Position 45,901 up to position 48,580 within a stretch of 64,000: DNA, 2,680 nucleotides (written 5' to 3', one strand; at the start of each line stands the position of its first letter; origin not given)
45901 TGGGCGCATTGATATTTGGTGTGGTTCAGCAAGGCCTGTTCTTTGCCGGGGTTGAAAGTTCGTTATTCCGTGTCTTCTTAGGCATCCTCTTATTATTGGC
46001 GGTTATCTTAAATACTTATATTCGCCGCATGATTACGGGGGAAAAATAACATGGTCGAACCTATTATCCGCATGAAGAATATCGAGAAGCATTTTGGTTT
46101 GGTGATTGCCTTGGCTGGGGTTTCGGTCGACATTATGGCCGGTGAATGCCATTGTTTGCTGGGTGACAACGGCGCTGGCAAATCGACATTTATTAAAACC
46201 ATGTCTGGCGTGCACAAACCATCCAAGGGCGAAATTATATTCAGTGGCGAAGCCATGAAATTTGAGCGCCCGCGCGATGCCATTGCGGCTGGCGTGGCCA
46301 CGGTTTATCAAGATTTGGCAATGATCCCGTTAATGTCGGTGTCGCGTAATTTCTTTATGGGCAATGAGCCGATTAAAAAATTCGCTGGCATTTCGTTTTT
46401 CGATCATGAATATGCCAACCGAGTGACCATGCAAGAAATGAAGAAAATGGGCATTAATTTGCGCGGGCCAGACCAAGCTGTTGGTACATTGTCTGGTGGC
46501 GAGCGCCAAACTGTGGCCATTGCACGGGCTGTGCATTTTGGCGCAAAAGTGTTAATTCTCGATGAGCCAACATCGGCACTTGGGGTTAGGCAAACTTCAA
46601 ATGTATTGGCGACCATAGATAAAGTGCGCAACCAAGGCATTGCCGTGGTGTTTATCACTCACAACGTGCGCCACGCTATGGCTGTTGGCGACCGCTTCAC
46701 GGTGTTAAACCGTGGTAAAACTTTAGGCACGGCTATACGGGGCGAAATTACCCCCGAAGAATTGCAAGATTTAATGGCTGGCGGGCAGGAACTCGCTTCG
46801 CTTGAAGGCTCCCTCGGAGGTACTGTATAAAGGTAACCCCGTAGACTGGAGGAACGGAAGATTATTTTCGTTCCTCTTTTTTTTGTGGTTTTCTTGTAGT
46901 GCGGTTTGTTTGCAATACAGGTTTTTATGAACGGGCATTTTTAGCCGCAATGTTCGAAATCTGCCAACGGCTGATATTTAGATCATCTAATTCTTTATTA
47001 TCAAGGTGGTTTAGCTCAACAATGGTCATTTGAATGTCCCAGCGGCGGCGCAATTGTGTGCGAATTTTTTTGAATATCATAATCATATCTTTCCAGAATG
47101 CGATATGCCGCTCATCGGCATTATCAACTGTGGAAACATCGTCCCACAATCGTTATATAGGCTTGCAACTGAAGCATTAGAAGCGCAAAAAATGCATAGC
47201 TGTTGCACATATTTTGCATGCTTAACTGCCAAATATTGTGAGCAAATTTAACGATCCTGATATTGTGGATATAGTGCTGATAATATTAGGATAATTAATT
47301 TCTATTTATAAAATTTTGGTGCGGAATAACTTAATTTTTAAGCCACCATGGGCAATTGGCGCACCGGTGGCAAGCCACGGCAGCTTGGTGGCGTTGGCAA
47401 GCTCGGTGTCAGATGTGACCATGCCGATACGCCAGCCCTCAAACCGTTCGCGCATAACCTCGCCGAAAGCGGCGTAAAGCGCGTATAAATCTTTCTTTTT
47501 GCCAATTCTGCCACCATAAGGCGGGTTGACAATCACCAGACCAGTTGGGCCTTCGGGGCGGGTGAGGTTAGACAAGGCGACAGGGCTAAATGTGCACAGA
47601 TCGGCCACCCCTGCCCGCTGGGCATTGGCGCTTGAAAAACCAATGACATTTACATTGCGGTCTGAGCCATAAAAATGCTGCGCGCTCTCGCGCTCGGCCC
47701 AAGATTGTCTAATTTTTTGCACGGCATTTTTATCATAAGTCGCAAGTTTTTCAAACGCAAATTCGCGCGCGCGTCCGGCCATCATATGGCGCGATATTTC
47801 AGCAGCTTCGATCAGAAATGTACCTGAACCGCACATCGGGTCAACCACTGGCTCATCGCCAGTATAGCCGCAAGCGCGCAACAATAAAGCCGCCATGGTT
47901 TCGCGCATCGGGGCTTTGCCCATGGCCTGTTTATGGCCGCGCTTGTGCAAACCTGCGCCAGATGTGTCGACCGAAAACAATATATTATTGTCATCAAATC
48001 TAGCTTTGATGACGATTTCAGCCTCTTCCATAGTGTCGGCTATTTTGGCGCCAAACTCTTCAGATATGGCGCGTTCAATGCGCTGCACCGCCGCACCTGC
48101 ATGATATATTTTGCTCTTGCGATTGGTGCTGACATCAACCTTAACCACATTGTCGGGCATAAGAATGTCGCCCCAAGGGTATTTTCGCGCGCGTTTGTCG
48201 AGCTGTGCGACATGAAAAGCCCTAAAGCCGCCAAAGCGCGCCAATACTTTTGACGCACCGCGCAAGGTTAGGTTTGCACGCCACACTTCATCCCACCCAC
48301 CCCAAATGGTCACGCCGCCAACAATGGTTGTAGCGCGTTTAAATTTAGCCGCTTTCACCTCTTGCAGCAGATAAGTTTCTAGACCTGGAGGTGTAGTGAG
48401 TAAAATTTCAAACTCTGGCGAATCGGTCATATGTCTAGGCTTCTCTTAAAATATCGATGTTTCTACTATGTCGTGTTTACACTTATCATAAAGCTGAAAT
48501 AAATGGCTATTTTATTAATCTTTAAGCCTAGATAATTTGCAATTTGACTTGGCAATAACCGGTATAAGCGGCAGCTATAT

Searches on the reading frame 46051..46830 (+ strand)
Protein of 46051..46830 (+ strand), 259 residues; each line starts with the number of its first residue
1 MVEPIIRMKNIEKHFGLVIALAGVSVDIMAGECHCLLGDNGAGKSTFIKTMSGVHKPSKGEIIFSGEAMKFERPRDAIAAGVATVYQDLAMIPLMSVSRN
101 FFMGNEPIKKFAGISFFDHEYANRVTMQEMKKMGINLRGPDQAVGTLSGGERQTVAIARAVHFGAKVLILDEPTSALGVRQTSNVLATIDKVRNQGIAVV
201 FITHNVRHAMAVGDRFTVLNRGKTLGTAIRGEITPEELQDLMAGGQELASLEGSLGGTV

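Call 52: search_protein_families(library=pfam, proteins=[window:46051-46830:+], max_evalue=0.00001)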
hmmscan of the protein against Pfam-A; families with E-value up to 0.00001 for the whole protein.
window:46051-46830:+ (259 aa): 2 families
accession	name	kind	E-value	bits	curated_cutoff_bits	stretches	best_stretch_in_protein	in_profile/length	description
PF00005.33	ABC_tran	-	1.3e-29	104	25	1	22-175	2-137/137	ABC transporter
PF13304.12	AAA_21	-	2.8e-07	31.3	27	0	146-205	237-299/304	AAA domain, putative AbiEii toxin, Type IV TA system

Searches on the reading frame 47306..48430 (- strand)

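Call 52: search_protein_families(library=pfam, proteins=[window:47306-48430:-], max_evalue=0.00001)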
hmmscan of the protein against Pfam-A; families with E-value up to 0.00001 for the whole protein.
window:47306-48430:- (374 aa): 2 families
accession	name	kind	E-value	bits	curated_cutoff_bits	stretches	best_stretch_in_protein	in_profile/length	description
PF01170.24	UPF0020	-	1e-43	149.8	22.3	1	164-348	1-176/197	RMKL-like, methyltransferase domain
PF22020.1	RlmL_1st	-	9.1e-13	48.4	27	1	8-63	1-55/55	RlmL ferredoxin-like domain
